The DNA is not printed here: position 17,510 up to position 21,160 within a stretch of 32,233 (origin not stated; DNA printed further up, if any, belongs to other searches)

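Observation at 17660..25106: Two paralogous ~1,100-aa VIT-vWA-TPR-DUF2135-like giants, convergent around sodB, that differ by a swapped cell-envelope module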

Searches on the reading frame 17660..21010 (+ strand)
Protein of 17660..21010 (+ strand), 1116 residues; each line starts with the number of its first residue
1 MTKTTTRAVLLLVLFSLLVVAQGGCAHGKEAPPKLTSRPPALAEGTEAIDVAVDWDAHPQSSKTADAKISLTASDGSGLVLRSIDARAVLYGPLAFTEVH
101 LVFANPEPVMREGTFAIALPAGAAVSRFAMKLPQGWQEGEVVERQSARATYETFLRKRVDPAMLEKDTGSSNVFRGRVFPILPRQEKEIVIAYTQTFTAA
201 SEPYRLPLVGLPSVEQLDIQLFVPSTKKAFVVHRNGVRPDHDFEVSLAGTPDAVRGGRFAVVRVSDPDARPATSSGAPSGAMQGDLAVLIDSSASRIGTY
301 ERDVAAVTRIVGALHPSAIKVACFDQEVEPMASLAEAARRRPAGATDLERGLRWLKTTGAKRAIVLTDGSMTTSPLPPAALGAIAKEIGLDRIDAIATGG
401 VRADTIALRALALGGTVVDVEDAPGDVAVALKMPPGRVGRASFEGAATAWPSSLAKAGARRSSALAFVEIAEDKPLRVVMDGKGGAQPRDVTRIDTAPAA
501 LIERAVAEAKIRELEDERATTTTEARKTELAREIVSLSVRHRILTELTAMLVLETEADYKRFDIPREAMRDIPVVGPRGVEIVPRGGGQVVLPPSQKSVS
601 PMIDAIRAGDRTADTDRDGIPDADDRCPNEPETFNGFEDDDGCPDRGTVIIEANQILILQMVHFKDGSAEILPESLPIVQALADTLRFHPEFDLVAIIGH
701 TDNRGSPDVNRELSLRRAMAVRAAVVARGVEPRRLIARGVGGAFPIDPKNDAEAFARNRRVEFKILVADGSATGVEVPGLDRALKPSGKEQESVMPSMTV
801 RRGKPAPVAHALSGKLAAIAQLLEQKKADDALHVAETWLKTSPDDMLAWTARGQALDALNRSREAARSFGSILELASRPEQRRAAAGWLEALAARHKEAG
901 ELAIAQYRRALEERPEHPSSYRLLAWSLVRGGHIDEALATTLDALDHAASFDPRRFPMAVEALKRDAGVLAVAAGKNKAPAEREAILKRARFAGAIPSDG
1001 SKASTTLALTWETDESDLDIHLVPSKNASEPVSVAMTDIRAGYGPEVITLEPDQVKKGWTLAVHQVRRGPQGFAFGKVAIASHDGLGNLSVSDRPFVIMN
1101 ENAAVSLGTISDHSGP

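Call 6: search_protein_families(library=pfam, proteins=[window:17660-21010:+], max_evalue=0.1)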
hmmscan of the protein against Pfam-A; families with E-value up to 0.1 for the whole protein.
window:17660-21010:+ (1116 aa): 15 families
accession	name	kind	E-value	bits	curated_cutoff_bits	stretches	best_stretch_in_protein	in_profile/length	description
PF08487.16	VIT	-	3.9e-18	66.1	26.5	1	81-193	1-111/111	Vault protein inter-alpha-trypsin domain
PF00691.25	OmpA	-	5.6e-17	62.3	27.2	1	664-759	2-98/98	OmpA family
PF14559.12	TPR_19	-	1.1e-06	29.3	25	1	903-948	10-55/68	Tetratricopeptide repeat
PF13431.12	TPR_17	-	1.4e-05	25.4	24.4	0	907-938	2-33/34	Tetratricopeptide repeat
PF13432.12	TPR_16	-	0.00034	21.5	32.7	3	901-953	14-65/65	Tetratricopeptide repeat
PF07719.23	TPR_2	-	0.0021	18.5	27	0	848-876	3-31/34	Tetratricopeptide repeat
PF09967.15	DUF2201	-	0.0032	18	26.4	1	286-377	1-98/123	VWA-like domain (DUF2201)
PF13428.12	TPR_14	-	0.0044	18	23.5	1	816-854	5-43/44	Tetratricopeptide repeat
PF02412.23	TSP_3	-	0.0066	16.6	25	1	613-633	14-34/36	Thrombospondin type 3 repeat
PF13371.12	TPR_9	-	0.0068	16.8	35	1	823-886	6-69/73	Tetratricopeptide repeat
PF23914.1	TPR_CcmH_CycH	-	0.0071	16.6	42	1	837-940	41-143/158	Cytochrome c-type biogenesis protein H TPR domain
PF24575.1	TPR_Slam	-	0.013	16.4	35.2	0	879-929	42-92/104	Surface lipoprotein assembly modifier, N-terminal TPR repeats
PF07721.20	TPR_4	-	0.017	16.1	27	0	920-940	3-23/26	Tetratricopeptide repeat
PF00515.34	TPR_1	-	0.082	13.2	27.8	0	901-917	18-34/34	Tetratricopeptide repeat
PF13414.12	TPR_11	-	0.092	12.9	26.8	0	901-925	11-35/42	TPR repeat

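Call 7: search_protein_families(library=ncbifam, proteins=[window:17660-21010:+], max_evalue=0.1)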
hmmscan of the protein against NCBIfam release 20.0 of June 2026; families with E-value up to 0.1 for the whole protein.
window:17660-21010:+ (1116 aa): 47 families (the best 25 are shown)
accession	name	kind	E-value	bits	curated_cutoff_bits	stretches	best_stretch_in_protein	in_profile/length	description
NF033763.1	exchanger_TraB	exception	6.4e-32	110.2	700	1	607-767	345-499/522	outer membrane exchange protein TraB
NF053611.1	YiaD_Gzip_OmpA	equivalog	3.3e-22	79.2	175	1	658-765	100-206/206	YiaD family glycine zipper/OmpA-like lipoprotein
NF053612.1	anchor_PA1041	equivalog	9.6e-22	78.1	250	1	613-765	76-235/236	PA1041 family peptidoglycan-binding anchor lipoprotein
NF053613.1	OMP_toxin_LptF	equivalog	6.9e-20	71.8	400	1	661-765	142-245/256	lipotoxin F family OmpA-related lipoprotein LptF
TIGR02802.1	Pal_lipo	equivalog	3.1e-15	56.2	125.35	1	662-764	2-103/104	peptidoglycan-associated lipoprotein Pal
NF053585.1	OMP_LP_YfiB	equivalog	6.1e-15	55.5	128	1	661-762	57-157/163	outer membrane lipoprotein YfiB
TIGR03350.1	type_VI_ompA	equivalog_domain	8.1e-15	55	139.8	1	657-764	27-136/137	type VI secretion system protein TssL, long form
TIGR03788.1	marine_srt_targ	equivalog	1e-14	53.9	551.65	2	84-207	3-126/629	marine proteobacterial sortase target protein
TIGR03789.1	pdsO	hypoth_equivalog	2.2e-14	53.7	152.2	1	657-764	136-242/243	sortase-associated OmpA-like protein PdsO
NF053607.1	CHU_0125_OmpA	equivalog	5.6e-14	51.6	620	1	651-766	522-637/639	CHU_0125 family OmpA-like outer membrane integrity protein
NF006543.0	PRK09039.1-2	equivalog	1.1e-13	51.8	305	1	649-765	221-347/350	peptidoglycan -binding protein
NF045787.1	OmpABordt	equivalog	1.4e-13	51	200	1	673-766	98-190/194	outer membrane protein OmpA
NF007804.1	PRK10510.1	equivalog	7.2e-13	48.4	307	1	662-764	114-215/219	OmpA family lipoprotein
NF006541.1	PRK09038.1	equivalog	3.9e-12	46.3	283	1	657-766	138-249/253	flagellar motor protein MotD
NF005444.0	PRK07033.1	equivalog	4.8e-12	45.6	520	1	664-771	318-427/438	DotU family type VI secretion system protein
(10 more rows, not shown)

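Call 14: find_homologous_proteins(query=window:17660-21007:+, max_evalue=0.00001)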
Query window:17660-21007:+ (1116 aa): 1160 proteins with E <= 0.00001 among 8000 candidates; the best 120 are listed.
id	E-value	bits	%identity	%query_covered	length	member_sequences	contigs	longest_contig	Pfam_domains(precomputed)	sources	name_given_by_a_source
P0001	0.0e+0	2383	98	100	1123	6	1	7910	PF00691.26,PF08487.17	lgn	-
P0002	0.0e+0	1098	53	99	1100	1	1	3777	PF00691.26,PF14559.13,PF13432.13,PF08487.17,PF07719.24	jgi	jgi:tetratricopeptide (TPR) repeat protein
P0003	0.0e+0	1062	52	95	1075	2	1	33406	PF00691.26,PF13432.13,PF08487.17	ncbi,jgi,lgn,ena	-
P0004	8.4e-291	986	50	97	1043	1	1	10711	PF00691.26,PF08487.17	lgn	-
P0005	7.8e-290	983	49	97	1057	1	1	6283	PF00691.26,PF08487.17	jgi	jgi:outer membrane protein OmpA-like peptidoglycan-associated protein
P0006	1.1e-288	979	49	99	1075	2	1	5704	PF00691.26,PF08487.17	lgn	-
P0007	2.6e-279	948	49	95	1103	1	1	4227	PF00691.26,PF08487.17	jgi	jgi:outer membrane protein OmpA-like peptidoglycan-associated protein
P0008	6.4e-279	947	48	99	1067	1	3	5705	PF00691.26,PF08487.17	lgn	-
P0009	2.5e-273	928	47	99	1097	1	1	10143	PF00691.26,PF14559.13,PF13431.13,PF13371.13,PF13432.13,PF13428.13,PF08487.17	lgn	-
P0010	7.8e-250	850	45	95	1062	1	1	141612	PF00691.26,PF08487.17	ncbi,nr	ncbi:MAG: OmpA family protein [Deltaproteobacteria bacterium]|nr:OmpA family protein [Deltaproteobac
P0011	1.5e-243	830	46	99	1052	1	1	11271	PF00691.26,PF05359.17,PF08487.17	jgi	jgi:outer membrane protein OmpA-like peptidoglycan-associated protein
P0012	2.2e-242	826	48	55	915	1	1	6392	PF00691.26,PF05359.17,PF08487.17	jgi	jgi:outer membrane protein OmpA-like peptidoglycan-associated protein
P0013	8.2e-219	748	43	96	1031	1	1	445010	PF00691.26,PF14559.13,PF08487.17,PF07719.24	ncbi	ncbi:MAG: OmpA family protein [Polyangiaceae bacterium]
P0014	1.4e-187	644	41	95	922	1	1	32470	PF00691.26,PF08487.17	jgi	jgi:outer membrane protein OmpA-like peptidoglycan-associated protein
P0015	4.8e-175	603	36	99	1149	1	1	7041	PF00691.26,PF14559.13,PF08487.17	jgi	jgi:outer membrane protein OmpA-like peptidoglycan-associated protein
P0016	1.0e-172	595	39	45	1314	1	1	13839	PF00691.26,PF08487.17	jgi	jgi:outer membrane protein OmpA-like peptidoglycan-associated protein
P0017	6.7e-171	589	37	51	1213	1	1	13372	PF00691.26,PF08487.17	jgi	jgi:outer membrane protein OmpA-like peptidoglycan-associated protein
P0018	5.3e-167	576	34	94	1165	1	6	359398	PF00691.26,PF08487.17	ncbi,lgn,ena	-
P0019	8.7e-166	572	38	93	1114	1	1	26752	PF00691.26,PF08487.17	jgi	jgi:outer membrane protein OmpA-like peptidoglycan-associated protein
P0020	1.3e-165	572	37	94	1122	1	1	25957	PF00691.26,PF13432.13,PF08487.17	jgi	jgi:outer membrane protein OmpA-like peptidoglycan-associated protein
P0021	3.6e-164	567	36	93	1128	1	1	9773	PF00691.26,PF08487.17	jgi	jgi:outer membrane protein OmpA-like peptidoglycan-associated protein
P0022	1.6e-162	561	37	94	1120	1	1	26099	PF00691.26,PF13432.13,PF08487.17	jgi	jgi:outer membrane protein OmpA-like peptidoglycan-associated protein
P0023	1.9e-162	561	38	93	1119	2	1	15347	PF00691.26,PF08487.17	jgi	jgi:outer membrane protein OmpA-like peptidoglycan-associated protein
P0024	4.7e-162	560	37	94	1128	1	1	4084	PF00691.26,PF13432.13,PF08487.17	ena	-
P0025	2.7e-161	557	36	94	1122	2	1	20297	PF00691.26,PF13432.13,PF08487.17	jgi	-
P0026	7.1e-159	549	33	94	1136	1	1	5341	PF00691.26,PF08487.17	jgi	jgi:outer membrane protein OmpA-like peptidoglycan-associated protein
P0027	1.6e-155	538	37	43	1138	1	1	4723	PF00691.26,PF08487.17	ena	-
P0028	2.2e-154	534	37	93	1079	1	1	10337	PF00691.26,PF13519.13,PF08487.17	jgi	jgi:outer membrane protein OmpA-like peptidoglycan-associated protein/uncharacterized protein YfaP (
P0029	2.4e-154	534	36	94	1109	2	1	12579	PF00691.26,PF13432.13,PF08487.17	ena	-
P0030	1.1e-152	529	37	93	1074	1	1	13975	PF00691.26,PF08487.17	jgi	jgi:outer membrane protein OmpA-like peptidoglycan-associated protein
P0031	2.0e-150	521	36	98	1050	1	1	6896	PF00691.26,PF08487.17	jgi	jgi:outer membrane protein OmpA-like peptidoglycan-associated protein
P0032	4.9e-150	520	36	93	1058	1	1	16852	PF00691.26,PF08487.17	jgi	jgi:outer membrane protein OmpA-like peptidoglycan-associated protein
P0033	1.2e-148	515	35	94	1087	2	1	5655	PF00691.26,PF08487.17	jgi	-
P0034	2.1e-145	505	37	94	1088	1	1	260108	PF00691.26,PF14559.13,PF08487.17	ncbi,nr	ncbi:MAG TPA: OmpA family protein [Kofleriaceae bacterium]|nr:OmpA family protein [Kofleriaceae bact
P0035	4.7e-145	503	34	93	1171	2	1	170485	PF00691.26,PF08487.17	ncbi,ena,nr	ncbi:MAG TPA: OmpA family protein [Kofleriaceae bacterium]|nr:OmpA family protein [Kofleriaceae bact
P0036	5.8e-145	503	35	94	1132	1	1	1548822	PF00691.26,PF14559.13,PF13431.13,PF13432.13,PF13428.13,PF08487.17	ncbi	-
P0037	1.4e-144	502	36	93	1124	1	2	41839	PF00691.26,PF14559.13,PF08487.17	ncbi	-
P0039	2.0e-144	501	35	93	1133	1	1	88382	PF00691.26,PF14559.13,PF08487.17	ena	-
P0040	1.2e-143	499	35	99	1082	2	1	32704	PF00691.26,PF08487.17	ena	-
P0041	1.7e-142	495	37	46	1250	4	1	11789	PF00691.26,PF08487.17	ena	-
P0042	2.6e-141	491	35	95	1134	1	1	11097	PF00691.26,PF08487.17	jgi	jgi:outer membrane protein OmpA-like peptidoglycan-associated protein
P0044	8.1e-140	486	36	95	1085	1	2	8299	PF00691.26,PF08487.17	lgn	-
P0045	1.2e-139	486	35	93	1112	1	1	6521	PF00691.26,PF14559.13,PF08487.17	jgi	jgi:outer membrane protein OmpA-like peptidoglycan-associated protein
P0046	3.9e-138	481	34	96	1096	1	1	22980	PF00691.26,PF14559.13,PF13432.13,PF08487.17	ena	-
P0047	1.7e-136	475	36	93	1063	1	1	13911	PF00691.26,PF08487.17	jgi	jgi:outer membrane protein OmpA-like peptidoglycan-associated protein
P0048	2.3e-136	475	35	97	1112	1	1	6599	PF00691.26,PF13414.13,PF13432.13,PF08487.17,PF07719.24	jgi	jgi:outer membrane protein OmpA-like peptidoglycan-associated protein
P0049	1.2e-135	472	35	93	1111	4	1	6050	PF00691.26,PF08487.17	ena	-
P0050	1.2e-134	469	37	42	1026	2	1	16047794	PF00691.26,PF13768.13,PF08487.17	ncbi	ncbi:OmpA family protein [Sorangium sp. So ce429]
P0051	2.2e-134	468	36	45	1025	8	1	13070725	PF00691.26,PF08487.17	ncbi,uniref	ncbi:OmpA family protein [Sorangium sp. So ce136]|uniref:OmpA family protein n=1 Tax=Sorangium sp. S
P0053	4.5e-134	467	35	96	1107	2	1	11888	PF00691.26,PF08487.17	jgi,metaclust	metaclust:\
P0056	2.2e-133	465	37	51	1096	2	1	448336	PF13519.13,PF08487.17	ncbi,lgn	-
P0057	4.1e-133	464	38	50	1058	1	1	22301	PF13768.13,PF14559.13,PF13431.13,PF13519.13,PF13432.13,PF08487.17,PF07719.24,PF13174.13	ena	-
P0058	4.2e-133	464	36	93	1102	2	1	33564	PF00691.26,PF08487.17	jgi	-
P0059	5.5e-133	463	34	99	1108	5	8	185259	PF00691.26,PF08487.17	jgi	jgi:outer membrane protein OmpA-like peptidoglycan-associated protein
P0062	1.2e-132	462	39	48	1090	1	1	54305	PF14559.13,PF08487.17,PF07719.24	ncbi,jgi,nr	ncbi:MAG TPA: VIT domain-containing protein [Thermoanaerobaculia bacterium]|jgi:tetratricopeptide (T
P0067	1.1e-131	459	36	51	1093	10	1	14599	PF00092.35,PF08487.17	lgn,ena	-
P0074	2.3e-130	455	37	46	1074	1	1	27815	PF13768.13,PF08487.17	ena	-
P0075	2.4e-130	455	37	51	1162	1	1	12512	PF14559.13,PF00092.35,PF13519.13,PF08487.17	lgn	-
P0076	2.5e-130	455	38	46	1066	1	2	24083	PF13768.13,PF14559.13,PF08487.17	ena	-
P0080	4.5e-130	454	39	47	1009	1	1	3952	PF13768.13,PF08487.17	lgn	-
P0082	8.3e-130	453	39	47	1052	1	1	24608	PF13768.13,PF14559.13,PF13428.13,PF08487.17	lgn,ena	-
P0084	9.5e-130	453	38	77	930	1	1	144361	PF00691.26,PF08487.17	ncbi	-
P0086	1.2e-129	452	35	53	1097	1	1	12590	PF00092.35,PF13519.13,PF08487.17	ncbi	-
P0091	3.6e-129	451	40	47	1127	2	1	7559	PF13768.13,PF13414.13,PF13432.13,PF08487.17,PF07719.24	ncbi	-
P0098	1.3e-128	449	37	52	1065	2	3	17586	PF13768.13,PF14559.13,PF13432.13,PF08487.17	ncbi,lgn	-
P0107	4.4e-128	447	37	49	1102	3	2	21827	PF00092.35,PF08487.17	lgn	-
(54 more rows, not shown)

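Call 17: find_related_loci(query=A1, collection=genome_contigs, flank=10000)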
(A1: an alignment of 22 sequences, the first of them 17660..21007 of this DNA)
Query A1 (1116 aa) in genome_contigs; peptide patterns used: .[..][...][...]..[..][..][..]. (x = any residue, [..] = any of these).
599 stretches matched a pattern (row limit reached: there are more); 326 encode a relative of the query (tblastn E <= 1e-3); the best 80 are kept; 80 distinct loci.
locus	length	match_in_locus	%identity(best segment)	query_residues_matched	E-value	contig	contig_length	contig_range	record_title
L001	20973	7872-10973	52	47-1110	0e+0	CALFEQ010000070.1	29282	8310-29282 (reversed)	MAG TPA_asm: uncultured Myxococcales bacterium isolate SRR5251193_bin.130_CONCOCT_v1.1_MAG genome assembly, contig: ERZ7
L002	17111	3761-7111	34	67-1110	6e-155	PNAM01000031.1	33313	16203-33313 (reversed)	MAG: Myxococcales bacterium isolate palsa_1104 73.20110800_P1D.52_contig_32255, whole genome shotgun sequence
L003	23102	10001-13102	37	70-1110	7e-151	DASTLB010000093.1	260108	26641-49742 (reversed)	MAG TPA_asm: Kofleriaceae bacterium isolate SMAG_U2472 k141_701483, whole genome shotgun sequence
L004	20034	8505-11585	36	67-1113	2e-147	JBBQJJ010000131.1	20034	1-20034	MAG: Haliangiales bacterium isolate Co_metawrap_728 Cmw_728_k141_22677278_length_20034_cov_11.7308, whole genome shotgun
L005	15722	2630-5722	34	69-1110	1e-137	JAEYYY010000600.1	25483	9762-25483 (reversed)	MAG: Proteobacteria bacterium isolate OH_CBlB_71 k127_3791698, whole genome shotgun sequence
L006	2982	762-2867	39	69-771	2e-117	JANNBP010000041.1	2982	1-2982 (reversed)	MAG: Deltaproteobacteria bacterium isolate OTE_78_metabat_316 OTE_78_k141_976784, whole genome shotgun sequence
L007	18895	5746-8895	36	65-1114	1e-139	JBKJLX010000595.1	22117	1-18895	MAG: Polyangiaceae bacterium isolate ant_bin.300 k117_2503622, whole genome shotgun sequence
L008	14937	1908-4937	39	65-1110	2e-94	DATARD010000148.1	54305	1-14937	MAG TPA_asm: Thermoanaerobaculia bacterium isolate SMAG_U5484 k141_5796637, whole genome shotgun sequence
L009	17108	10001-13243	41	69-1110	9e-92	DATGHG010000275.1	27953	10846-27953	MAG TPA_asm: Thermoanaerobaculia bacterium isolate SMAG_U9774 k141_1753257, whole genome shotgun sequence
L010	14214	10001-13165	37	6-1112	6e-90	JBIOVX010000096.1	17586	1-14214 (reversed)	MAG: Thermoanaerobaculia bacterium isolate MAG097 k127_2452264, whole genome shotgun sequence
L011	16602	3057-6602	41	69-1115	4e-89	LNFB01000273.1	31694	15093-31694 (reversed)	MAG: Deltaproteobacteria bacterium Ga0077550 Ga0077550_1195.1, whole genome shotgun sequence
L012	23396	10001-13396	40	69-1110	1e-88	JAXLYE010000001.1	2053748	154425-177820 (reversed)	MAG: Polyangia bacterium isolate STL-MYX5 C1.81.fa-1, whole genome shotgun sequence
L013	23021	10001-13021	38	67-1110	1e-88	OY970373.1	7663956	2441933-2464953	MAG: uncultured Acidobacteriota bacterium isolate MFD09368.bin.c.1 genome assembly, chromosome: 1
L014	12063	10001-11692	40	69-602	3e-88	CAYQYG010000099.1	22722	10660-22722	MAG TPA_asm: uncultured Polyangiaceae bacterium isolate binchicken_co16_22 genome assembly, contig: NODE_3791_length_227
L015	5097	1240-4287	40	67-1110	2e-88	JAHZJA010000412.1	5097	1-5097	MAG: Deltaproteobacteria bacterium isolate P_S1_bin.18 k141_507739, whole genome shotgun sequence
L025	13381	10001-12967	38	59-1116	1e-86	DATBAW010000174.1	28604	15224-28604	MAG TPA_asm: Thermoanaerobaculia bacterium isolate SMAG_U5742 k141_3729143, whole genome shotgun sequence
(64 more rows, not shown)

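Call 42: find_encoding_contigs(protein=P0003, flank=10000, max_places=2)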
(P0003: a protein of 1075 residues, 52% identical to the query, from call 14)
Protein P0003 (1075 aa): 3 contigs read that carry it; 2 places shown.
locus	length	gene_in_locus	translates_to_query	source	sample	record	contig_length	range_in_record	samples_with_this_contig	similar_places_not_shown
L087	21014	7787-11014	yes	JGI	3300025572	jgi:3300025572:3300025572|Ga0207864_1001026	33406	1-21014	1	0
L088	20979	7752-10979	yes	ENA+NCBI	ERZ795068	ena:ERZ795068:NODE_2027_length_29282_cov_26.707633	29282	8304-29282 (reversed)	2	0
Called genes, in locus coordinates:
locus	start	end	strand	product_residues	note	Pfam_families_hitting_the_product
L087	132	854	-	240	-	PF09227:Bubble (faint)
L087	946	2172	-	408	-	PF00817:IMS, PF11798:IMS_HHH, PF14520:HHH_5 (faint), PF11799:IMS_C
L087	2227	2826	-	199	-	-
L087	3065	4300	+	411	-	PF25917:BSH_RND, PF25984:BSH_YknX (faint), PF25954:Beta-barrel_RND_2 (faint), PF25989:YknX_C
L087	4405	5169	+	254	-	PF00005:ABC_tran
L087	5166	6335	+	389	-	PF12704:MacB_PCD, PF02687:FtsX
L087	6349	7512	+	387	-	PF12704:MacB_PCD, PF02687:FtsX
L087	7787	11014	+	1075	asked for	PF08487:VIT, PF00691:OmpA, PF13432:TPR_16 (weak)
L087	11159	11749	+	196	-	PF00081:Sod_Fe_N, PF02777:Sod_Fe_C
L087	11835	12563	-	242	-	PF00293:NUDIX, PF21906:WHD_NrtR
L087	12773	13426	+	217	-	PF08279:HTH_11, PF19187:HTH_PafC (faint), PF13280:WYL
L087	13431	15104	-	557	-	PF04932:Wzy_C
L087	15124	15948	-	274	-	PF01648:ACPS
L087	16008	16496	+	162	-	PF06249:EutQ (weak), PF05899:Cupin_3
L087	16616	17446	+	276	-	-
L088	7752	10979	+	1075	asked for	PF08487:VIT, PF00691:OmpA, PF13432:TPR_16 (weak)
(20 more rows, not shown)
